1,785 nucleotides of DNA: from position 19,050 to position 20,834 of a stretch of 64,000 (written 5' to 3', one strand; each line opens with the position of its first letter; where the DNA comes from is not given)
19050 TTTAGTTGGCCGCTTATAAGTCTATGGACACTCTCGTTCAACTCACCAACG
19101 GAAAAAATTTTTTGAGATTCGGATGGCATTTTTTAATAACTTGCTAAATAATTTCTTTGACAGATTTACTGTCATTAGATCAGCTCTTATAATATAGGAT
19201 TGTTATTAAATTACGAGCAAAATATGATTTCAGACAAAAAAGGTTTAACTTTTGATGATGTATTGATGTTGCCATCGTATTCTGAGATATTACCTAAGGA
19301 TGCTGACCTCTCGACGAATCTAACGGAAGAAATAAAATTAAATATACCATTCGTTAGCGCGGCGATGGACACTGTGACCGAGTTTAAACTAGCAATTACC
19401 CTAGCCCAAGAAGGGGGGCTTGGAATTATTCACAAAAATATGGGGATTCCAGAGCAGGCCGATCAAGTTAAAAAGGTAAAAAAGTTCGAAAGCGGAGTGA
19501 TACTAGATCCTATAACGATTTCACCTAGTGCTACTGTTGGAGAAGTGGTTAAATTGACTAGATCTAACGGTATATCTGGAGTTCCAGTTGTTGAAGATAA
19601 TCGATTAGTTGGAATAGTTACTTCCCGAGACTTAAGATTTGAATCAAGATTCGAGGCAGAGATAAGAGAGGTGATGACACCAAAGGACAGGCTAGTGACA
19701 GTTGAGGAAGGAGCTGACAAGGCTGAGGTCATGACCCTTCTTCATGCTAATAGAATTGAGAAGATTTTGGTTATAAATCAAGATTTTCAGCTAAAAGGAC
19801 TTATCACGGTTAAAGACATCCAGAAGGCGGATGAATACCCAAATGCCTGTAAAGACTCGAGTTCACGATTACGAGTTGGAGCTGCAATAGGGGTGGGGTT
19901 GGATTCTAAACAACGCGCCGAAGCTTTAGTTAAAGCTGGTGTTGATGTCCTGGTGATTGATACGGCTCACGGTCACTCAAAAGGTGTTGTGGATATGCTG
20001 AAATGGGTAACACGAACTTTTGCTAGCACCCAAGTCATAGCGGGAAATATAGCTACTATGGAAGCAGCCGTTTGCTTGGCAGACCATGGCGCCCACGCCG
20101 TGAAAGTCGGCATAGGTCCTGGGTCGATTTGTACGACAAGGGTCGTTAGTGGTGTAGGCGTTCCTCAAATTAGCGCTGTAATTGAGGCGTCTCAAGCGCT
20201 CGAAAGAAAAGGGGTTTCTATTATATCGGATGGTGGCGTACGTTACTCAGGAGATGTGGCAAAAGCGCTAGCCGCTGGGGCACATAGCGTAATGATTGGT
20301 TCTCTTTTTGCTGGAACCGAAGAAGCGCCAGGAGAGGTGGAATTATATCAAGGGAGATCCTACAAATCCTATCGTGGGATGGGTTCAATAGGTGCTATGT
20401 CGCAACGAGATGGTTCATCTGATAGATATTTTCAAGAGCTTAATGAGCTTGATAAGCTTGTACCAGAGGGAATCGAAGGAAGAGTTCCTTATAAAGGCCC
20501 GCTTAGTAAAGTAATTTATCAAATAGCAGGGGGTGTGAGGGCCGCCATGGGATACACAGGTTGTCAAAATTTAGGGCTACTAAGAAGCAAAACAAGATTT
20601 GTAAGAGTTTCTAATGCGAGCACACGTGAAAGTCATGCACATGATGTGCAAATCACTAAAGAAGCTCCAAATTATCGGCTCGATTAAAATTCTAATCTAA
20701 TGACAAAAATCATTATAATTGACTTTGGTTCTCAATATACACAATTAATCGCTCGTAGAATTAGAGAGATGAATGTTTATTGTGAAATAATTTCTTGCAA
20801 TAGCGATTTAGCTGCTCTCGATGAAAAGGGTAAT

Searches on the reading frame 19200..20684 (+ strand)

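Call 60: search_protein_families(library=pfam, proteins=[window:19200-20684:+], max_evalue=0.00001)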
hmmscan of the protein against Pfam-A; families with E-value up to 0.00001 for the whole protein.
window:19200-20684:+ (495 aa): 4 families
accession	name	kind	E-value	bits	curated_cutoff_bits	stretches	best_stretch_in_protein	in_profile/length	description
PF00478.31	IMPDH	-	3.1e-158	526.7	25.6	1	15-481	1-345/345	IMP dehydrogenase / GMP reductase domain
PF00571.33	CBS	-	8.1e-21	74.5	24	2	103-146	8-52/57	CBS domain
PF03060.21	NMO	-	9.9e-08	32.2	28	0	209-378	76-233/331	Nitronate monooxygenase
PF01070.24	FMN_dh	-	2.3e-06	27.3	24.9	1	265-371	208-306/350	FMN-dependent dehydrogenase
